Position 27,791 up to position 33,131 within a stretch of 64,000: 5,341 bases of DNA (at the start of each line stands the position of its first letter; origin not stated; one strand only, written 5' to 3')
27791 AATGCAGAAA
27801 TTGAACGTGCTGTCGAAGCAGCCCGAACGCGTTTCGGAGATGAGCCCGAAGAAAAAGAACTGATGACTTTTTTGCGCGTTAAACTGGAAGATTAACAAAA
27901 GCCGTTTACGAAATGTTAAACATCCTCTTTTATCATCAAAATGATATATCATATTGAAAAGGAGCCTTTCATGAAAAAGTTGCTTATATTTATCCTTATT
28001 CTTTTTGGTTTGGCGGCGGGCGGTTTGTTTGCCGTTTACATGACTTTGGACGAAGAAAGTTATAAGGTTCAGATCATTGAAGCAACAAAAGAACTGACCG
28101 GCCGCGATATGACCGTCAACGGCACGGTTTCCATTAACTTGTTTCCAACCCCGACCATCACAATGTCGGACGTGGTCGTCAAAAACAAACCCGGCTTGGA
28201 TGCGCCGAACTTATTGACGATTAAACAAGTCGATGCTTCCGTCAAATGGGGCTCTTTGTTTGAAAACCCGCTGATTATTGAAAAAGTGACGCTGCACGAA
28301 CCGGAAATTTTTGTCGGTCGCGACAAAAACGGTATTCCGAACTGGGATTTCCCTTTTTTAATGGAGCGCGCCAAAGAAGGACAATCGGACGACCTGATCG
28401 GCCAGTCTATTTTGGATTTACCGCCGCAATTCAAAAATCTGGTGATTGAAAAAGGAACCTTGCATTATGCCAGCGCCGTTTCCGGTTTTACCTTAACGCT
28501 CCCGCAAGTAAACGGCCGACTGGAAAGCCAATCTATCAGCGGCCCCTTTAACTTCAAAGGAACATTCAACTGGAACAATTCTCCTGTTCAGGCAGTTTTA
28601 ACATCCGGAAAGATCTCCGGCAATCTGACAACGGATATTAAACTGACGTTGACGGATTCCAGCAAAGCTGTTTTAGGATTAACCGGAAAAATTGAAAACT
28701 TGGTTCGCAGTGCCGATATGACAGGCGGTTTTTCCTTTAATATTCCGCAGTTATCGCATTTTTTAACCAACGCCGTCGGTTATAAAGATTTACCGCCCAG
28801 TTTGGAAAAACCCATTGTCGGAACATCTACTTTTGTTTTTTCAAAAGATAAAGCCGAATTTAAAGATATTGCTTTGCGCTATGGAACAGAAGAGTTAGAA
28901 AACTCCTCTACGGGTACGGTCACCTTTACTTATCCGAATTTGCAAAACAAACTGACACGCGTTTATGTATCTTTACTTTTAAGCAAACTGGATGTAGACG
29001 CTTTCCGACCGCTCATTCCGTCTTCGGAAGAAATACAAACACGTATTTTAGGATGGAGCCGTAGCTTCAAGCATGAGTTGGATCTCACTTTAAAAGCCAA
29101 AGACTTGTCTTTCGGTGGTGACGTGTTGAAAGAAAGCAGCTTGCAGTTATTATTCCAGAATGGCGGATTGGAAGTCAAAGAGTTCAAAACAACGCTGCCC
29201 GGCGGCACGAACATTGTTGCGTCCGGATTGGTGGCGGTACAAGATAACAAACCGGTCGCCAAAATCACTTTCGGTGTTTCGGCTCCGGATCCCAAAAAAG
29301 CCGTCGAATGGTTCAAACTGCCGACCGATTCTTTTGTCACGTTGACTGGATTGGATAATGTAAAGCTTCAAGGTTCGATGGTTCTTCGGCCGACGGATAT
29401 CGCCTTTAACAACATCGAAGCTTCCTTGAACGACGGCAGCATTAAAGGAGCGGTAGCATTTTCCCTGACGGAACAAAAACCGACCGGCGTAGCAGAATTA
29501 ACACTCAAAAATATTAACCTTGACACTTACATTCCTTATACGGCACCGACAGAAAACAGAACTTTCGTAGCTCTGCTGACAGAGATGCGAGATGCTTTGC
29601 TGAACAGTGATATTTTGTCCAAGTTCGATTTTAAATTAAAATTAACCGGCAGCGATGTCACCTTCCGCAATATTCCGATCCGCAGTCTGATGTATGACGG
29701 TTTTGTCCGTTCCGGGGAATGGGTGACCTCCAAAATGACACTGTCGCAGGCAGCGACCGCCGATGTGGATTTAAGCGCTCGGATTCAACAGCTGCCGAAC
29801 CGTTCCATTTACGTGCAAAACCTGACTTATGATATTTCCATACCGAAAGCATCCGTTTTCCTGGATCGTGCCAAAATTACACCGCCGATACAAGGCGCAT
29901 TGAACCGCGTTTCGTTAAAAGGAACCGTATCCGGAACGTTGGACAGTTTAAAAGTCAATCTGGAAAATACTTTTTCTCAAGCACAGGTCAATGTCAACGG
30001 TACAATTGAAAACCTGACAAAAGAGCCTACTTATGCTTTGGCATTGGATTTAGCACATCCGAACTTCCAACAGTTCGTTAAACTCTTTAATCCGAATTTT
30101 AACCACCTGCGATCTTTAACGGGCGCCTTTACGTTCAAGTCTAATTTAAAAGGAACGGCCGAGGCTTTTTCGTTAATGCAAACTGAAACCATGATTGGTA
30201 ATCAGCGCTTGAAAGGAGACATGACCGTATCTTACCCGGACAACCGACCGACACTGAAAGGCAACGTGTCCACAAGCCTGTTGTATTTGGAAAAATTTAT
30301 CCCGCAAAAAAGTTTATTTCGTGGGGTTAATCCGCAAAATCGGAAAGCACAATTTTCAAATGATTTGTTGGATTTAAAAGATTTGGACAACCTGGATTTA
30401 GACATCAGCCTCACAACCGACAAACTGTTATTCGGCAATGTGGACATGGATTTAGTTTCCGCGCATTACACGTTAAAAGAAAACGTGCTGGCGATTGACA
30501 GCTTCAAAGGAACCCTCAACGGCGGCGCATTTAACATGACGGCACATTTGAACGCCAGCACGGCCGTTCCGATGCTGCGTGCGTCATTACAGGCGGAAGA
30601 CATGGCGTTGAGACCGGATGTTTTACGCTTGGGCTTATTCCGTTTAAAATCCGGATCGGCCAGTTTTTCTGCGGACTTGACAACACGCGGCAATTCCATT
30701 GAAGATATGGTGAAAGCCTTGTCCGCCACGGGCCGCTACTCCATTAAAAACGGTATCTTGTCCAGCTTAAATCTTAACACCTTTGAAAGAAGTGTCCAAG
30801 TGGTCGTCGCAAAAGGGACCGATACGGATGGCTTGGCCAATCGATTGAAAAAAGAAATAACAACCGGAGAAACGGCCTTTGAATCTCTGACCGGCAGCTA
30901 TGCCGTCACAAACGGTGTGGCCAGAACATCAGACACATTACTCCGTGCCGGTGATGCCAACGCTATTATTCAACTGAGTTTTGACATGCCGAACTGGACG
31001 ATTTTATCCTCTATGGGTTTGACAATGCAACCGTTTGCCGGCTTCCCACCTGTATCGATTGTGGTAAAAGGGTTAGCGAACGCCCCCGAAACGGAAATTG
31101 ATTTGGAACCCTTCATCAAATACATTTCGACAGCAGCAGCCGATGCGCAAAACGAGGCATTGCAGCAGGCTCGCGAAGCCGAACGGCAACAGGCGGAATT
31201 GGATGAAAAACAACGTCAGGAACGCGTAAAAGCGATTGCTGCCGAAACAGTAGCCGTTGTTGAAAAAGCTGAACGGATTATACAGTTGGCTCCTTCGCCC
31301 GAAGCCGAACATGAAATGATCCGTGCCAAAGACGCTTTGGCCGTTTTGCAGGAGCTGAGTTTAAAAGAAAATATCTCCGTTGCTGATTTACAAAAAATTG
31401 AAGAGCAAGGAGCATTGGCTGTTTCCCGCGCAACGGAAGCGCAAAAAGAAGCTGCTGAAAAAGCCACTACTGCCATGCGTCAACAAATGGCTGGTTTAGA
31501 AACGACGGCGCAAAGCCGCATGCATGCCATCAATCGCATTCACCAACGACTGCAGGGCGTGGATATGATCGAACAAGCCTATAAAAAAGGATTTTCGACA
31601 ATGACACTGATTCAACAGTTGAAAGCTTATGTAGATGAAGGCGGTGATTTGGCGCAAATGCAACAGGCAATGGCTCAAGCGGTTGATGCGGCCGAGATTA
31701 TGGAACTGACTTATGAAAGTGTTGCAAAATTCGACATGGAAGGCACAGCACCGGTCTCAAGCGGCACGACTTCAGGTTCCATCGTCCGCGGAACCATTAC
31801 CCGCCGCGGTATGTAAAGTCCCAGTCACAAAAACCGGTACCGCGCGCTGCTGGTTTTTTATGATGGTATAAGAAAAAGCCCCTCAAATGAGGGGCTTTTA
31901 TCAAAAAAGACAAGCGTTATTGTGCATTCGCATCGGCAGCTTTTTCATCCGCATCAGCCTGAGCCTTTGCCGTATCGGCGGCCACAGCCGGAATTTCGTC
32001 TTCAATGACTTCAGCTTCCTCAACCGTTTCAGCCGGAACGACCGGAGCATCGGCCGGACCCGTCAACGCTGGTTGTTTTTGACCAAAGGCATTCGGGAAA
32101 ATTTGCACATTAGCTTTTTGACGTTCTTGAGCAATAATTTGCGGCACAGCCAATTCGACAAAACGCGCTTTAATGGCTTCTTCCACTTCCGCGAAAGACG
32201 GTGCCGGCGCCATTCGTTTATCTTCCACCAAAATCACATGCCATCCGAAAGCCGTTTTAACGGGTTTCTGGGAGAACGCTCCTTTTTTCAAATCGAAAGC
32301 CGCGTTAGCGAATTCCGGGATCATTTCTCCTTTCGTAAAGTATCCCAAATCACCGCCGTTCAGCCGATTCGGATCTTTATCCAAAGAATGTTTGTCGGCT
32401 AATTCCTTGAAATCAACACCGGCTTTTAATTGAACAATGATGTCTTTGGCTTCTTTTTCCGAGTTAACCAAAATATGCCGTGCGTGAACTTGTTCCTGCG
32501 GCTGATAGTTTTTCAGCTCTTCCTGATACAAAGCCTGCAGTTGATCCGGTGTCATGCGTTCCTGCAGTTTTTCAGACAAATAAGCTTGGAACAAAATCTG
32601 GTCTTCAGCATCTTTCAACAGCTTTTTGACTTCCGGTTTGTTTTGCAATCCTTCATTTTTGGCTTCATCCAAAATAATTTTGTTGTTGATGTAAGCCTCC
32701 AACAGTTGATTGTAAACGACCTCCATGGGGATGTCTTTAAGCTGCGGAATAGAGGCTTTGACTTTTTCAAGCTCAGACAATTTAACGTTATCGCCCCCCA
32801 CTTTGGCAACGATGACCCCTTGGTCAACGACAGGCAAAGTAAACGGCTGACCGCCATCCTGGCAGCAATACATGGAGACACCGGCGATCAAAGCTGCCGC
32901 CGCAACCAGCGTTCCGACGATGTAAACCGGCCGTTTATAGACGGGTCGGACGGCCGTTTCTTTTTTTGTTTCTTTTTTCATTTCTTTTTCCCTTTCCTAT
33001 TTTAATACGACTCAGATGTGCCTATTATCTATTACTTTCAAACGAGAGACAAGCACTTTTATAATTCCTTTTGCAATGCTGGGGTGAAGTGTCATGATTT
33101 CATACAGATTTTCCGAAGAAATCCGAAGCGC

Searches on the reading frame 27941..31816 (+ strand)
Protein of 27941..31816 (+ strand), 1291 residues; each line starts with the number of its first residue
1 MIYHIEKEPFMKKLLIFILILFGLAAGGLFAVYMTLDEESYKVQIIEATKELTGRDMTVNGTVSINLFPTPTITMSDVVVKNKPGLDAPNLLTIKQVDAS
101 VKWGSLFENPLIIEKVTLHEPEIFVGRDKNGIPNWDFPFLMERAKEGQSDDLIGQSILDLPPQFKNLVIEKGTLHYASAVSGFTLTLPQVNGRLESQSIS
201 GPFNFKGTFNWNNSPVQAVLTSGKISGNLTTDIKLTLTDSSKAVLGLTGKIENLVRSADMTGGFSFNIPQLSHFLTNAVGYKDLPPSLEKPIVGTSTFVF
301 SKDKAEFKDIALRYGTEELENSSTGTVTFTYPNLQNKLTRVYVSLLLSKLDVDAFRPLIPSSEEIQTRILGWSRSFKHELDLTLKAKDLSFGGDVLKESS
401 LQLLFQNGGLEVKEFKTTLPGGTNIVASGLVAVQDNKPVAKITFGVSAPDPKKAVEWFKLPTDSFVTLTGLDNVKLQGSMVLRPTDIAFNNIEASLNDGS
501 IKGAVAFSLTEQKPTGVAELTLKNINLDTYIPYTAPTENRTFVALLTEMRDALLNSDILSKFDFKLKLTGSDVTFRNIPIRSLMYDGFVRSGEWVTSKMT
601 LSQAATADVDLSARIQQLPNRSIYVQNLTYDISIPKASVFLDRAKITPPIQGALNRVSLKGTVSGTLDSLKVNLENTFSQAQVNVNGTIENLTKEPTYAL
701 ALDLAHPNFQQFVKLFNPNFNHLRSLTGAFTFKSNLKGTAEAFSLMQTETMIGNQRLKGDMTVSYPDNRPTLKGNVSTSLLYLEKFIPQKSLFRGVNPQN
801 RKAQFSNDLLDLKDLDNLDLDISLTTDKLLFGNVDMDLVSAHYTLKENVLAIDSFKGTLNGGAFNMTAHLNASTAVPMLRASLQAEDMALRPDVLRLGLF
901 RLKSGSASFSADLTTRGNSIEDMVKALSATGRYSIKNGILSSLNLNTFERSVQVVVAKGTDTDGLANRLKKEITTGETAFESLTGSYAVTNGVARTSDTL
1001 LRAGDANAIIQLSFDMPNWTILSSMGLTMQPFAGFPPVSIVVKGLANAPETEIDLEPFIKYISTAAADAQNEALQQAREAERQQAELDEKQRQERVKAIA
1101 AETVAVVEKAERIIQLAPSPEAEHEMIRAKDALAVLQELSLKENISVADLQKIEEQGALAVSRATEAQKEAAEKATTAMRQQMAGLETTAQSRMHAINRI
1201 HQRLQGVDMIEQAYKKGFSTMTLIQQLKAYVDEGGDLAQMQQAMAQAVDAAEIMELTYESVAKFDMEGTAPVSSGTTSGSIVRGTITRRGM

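Call 49: search_protein_families(library=pfam, proteins=[window:27941-31816:+], max_evalue=0.001)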
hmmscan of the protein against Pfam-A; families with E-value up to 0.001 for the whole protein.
window:27941-31816:+ (1291 aa): 2 families
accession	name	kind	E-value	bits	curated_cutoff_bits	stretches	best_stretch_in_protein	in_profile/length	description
PF05170.20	AsmA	-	2.2e-38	132.9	29.8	2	12-221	2-209/607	AsmA family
PF05359.17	DUF748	-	4.8e-11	41.9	50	1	11-197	14-187/1037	Domain of Unknown Function (DUF748)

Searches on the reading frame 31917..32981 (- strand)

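Call 49: search_protein_families(library=pfam, proteins=[window:31917-32981:-], max_evalue=0.001)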
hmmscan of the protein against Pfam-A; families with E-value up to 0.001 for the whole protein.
window:31917-32981:- (354 aa): 3 families
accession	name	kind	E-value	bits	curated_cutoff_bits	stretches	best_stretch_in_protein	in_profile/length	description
PF13616.12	Rotamase_3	-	2.8e-20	73.4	22.5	1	156-256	8-116/116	PPIC-type PPIASE domain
PF00639.27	Rotamase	-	2.2e-19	70.7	21.7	1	174-254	18-97/97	PPIC-type PPIASE domain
PF13145.12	Rotamase_2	-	4.4e-16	60.2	27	1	144-268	2-121/121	PPIC-type PPIASE domain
